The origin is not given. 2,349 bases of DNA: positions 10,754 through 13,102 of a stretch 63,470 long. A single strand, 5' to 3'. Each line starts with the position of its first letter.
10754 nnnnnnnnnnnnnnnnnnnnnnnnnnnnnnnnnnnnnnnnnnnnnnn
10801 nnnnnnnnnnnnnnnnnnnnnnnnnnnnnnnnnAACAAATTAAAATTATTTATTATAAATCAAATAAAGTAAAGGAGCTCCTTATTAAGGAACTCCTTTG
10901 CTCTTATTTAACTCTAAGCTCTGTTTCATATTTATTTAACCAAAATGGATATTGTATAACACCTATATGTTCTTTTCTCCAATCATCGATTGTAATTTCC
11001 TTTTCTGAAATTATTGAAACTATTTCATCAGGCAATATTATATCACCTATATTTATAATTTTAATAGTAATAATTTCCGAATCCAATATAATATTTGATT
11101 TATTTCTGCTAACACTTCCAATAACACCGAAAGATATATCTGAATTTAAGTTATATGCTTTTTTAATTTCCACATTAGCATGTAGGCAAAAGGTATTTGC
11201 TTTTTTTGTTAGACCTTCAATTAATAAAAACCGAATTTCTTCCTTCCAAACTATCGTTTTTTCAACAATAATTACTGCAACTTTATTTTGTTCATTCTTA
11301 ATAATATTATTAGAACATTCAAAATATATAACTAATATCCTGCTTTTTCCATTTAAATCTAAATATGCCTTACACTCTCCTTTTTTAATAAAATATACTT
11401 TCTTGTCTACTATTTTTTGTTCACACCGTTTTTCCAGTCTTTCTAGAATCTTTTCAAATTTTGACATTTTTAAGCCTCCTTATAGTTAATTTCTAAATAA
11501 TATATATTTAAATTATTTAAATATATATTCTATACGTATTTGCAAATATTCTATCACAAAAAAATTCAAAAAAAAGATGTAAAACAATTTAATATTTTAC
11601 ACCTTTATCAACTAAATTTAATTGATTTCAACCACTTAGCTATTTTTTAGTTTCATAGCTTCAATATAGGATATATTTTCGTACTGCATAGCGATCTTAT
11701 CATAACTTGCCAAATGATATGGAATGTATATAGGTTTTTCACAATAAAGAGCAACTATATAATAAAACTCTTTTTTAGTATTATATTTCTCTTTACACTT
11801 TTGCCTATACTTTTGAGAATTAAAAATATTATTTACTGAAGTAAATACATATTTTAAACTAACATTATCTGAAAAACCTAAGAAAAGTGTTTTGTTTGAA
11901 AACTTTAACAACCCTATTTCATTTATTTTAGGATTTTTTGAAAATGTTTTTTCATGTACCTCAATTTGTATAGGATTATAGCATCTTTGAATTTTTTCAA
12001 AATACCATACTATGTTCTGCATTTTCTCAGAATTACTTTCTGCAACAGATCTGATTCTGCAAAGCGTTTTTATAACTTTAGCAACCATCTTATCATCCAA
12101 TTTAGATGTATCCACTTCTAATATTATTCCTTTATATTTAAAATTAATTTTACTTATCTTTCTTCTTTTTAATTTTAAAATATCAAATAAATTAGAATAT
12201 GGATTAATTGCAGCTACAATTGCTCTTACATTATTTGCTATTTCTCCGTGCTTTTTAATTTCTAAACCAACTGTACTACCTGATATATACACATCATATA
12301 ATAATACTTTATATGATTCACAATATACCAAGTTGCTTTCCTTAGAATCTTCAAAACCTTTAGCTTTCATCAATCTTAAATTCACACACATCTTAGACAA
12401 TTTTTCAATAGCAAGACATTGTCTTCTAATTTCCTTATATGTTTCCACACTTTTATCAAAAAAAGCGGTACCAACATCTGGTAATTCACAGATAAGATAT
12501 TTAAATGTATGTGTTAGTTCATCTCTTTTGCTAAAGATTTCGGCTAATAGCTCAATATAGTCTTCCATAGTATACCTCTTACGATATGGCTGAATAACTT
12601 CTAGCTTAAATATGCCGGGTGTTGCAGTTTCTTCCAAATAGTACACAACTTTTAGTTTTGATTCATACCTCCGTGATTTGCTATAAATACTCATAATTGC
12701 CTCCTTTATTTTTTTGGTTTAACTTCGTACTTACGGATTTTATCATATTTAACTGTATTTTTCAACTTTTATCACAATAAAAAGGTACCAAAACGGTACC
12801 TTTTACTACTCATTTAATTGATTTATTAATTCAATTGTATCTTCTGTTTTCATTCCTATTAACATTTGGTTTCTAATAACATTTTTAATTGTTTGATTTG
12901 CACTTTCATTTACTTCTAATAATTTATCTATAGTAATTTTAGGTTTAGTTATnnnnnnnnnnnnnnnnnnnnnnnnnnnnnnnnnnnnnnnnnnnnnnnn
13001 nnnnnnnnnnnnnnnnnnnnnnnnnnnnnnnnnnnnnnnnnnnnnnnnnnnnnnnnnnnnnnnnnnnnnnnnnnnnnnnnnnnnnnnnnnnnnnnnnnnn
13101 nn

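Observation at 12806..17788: Candidate spore-fibre system: a giant signal-less adhesin carries a copy of the fibre subunit's second helix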

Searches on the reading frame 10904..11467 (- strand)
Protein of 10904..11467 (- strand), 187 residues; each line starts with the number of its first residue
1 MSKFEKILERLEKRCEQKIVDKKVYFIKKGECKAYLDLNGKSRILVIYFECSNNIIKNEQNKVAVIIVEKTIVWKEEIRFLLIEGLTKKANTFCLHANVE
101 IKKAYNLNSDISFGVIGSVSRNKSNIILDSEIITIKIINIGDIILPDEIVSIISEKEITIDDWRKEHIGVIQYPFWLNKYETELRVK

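Call 3: search_protein_families(library=pfam, proteins=[window:10904-11467:-], max_evalue=0.1)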
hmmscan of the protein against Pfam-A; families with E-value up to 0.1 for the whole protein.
window:10904-11467:- (187 aa): 1 family
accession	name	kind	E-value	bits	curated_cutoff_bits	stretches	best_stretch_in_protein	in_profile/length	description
PF18623.6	TnsE_C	-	0.064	13.5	26.7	0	2-46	4-49/145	TnsE C-terminal domain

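Call 4: search_protein_families(library=ncbifam, proteins=[window:10904-11467:-], max_evalue=0.1)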
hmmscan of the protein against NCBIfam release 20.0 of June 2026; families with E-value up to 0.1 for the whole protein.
window:10904-11467:- (187 aa): 1 family
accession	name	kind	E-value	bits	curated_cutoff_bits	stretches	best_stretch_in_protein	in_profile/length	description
NF004167.0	PRK05632.1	equivalog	0.063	11.8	418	1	42-113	67-137/708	phosphate acetyltransferase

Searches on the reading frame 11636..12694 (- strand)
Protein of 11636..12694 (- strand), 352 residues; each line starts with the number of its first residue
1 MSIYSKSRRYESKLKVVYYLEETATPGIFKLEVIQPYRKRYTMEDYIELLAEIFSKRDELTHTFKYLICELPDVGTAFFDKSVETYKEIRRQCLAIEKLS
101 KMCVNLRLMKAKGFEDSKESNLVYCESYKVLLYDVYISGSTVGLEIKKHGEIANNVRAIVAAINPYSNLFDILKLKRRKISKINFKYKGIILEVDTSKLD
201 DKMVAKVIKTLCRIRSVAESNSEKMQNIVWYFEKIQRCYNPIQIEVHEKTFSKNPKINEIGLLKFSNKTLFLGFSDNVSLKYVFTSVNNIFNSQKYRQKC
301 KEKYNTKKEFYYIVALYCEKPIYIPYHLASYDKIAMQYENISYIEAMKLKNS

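Call 3: search_protein_families(library=pfam, proteins=[window:11636-12694:-], max_evalue=0.1)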
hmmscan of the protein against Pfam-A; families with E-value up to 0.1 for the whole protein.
window:11636-12694:- (352 aa): 1 family
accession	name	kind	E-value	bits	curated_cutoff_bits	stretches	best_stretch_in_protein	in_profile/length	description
PF02294.24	7kD_DNA_binding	-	0.015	15.7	25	1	182-208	1-25/58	7kD DNA-binding domain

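Call 4: search_protein_families(library=ncbifam, proteins=[window:11636-12694:-], max_evalue=0.1)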
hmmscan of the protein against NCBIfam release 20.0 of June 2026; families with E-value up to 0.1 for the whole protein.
window:11636-12694:- (352 aa): 1 family
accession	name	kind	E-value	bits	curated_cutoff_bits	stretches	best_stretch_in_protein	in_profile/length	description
NF045555.1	Sul7d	equivalog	0.0079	16.1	100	1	181-209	2-28/61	Sul7d family chromatin protein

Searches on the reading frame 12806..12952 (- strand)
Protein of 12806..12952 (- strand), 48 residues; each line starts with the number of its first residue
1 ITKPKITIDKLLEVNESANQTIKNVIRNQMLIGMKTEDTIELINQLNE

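Call 39: find_homologous_proteins(query=window:12806-12952:-, max_evalue=10)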
Query window:12806-12952:-: no candidate shares three 5-residue words with the query. No homologue found.

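Call 49: search_protein_representatives(alignment_id=A2)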
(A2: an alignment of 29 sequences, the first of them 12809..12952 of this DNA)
Query: 29 sequences, 47 profile positions. Proteins with E-value up to 0.001 (for the whole library): 232; up to 1e-10: 26; up to 1e-30: 0. The best 150 are listed.
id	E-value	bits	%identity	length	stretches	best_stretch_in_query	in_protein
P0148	2.6e-18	81.4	-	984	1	1-46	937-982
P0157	3.9e-18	80.8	-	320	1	1-45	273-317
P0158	3.3e-17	77.8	-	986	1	1-44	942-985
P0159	1.5e-16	75.7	-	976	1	2-44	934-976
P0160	6.3e-16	73.7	-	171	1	2-44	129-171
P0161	3.1e-15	71.5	-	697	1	2-45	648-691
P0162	3.4e-15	71.4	-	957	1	3-44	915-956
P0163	7.0e-15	70.4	-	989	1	1-45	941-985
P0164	1.2e-14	69.6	-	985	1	1-46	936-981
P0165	4.3e-14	67.8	-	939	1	3-43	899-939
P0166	1.5e-13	66.2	-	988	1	1-44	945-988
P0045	1.8e-13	65.9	-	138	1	5-41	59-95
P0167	2.5e-13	65.4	-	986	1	4-44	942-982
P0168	1.1e-12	63.4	-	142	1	7-45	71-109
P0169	1.2e-12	63.3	-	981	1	8-44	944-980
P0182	1.9e-10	56.2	-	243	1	6-46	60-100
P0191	3.2e-09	52.3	-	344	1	5-45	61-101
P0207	1.6e-07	46.8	-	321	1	5-43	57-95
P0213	3.0e-07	45.9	-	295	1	8-42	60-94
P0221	5.3e-07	45.2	-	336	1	6-45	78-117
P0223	5.4e-07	45.1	-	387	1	5-42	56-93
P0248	4.1e-06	42.3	-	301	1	4-44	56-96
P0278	2.1e-05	40.0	-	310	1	5-43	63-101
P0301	5.1e-05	38.8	-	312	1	6-42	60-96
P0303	6.4e-05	38.5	-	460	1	5-42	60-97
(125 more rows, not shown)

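Call 71: search_protein_families(library=pfam, proteins=[P0303, P0223, P0191, P0221, P0207, P0278, P0301, P0248, P0213, P0182], max_evalue=0.001)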
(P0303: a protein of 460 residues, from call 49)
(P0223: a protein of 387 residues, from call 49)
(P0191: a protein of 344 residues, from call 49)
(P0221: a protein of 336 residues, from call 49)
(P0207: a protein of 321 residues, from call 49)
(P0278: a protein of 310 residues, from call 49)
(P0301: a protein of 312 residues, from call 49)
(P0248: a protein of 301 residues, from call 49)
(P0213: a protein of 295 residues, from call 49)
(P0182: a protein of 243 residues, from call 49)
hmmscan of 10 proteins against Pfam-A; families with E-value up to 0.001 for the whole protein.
P0303 (460 aa): 3 families
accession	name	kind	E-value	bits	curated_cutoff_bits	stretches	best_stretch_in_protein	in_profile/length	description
PF18573.7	BclA_C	-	6.1e-31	107.4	38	1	337-459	2-127/128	BclA C-terminal domain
PF01391.23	Collagen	-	5.3e-17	61.8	27.2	2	286-329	7-50/60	Collagen triple helix repeat (20 copies)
PF02839.19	CBM_5_12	-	8.4e-07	29.4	26.2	0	248-277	7-40/44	Carbohydrate-binding module family 5/12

P0223 (387 aa): 10 families
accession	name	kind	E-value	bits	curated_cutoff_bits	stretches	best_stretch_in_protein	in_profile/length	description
PF01344.31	Kelch_1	-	3.6e-46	154.7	20.1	2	281-327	1-46/46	Kelch motif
PF13964.12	Kelch_6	-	3.7e-29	100.2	25.3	2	281-330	1-50/50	Kelch motif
PF25210.1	Kelch_FKB95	-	7.5e-29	101.6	70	3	304-371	54-123/268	FKB95, Kelch-repeats domain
PF13418.12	Kelch_4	-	1.4e-26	92.6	21.6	2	289-327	9-48/49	Galactose oxidase, central domain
PF24681.1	Kelch_KLHDC2_KLHL20_DRC7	-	7.6e-25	87.9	50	1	197-370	9-193/221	KLHDC2/KLHL20/DRC7 Kelch-repeats domain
PF07646.21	Kelch_2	-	1.6e-20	72.4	21.3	1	285-327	5-48/48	Kelch motif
PF13415.12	Kelch_3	-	3.2e-18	65.8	22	1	292-337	2-47/48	Galactose oxidase, central domain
PF24981.1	Beta-prop_ATRN-LZTR1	-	6.4e-18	65.5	50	1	266-372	24-139/289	Attractin/LZTR1 beta-propeller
PF24996.1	NANM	-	8.4e-14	51.6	45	1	269-348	40-125/350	N-acetylneuraminate epimerase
PF13854.13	Kelch_HCF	-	0.00019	21.2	113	0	293-354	202-264/345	Host cell factor, Kelch-repeats domain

P0191 (344 aa): 0 families

P0221 (336 aa): 0 families

P0207 (321 aa): 0 families

P0278 (310 aa): 1 family
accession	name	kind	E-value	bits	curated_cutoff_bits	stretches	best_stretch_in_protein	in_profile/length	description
PF12810.13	ALK_LTK_GRD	-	1.5e-17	64.9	24.5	1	133-310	11-243/243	ALK/LTK, Glycine-rich domain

P0301 (312 aa): 0 families

P0248 (301 aa): 0 families

P0213 (295 aa): 0 families

P0182 (243 aa): 0 families
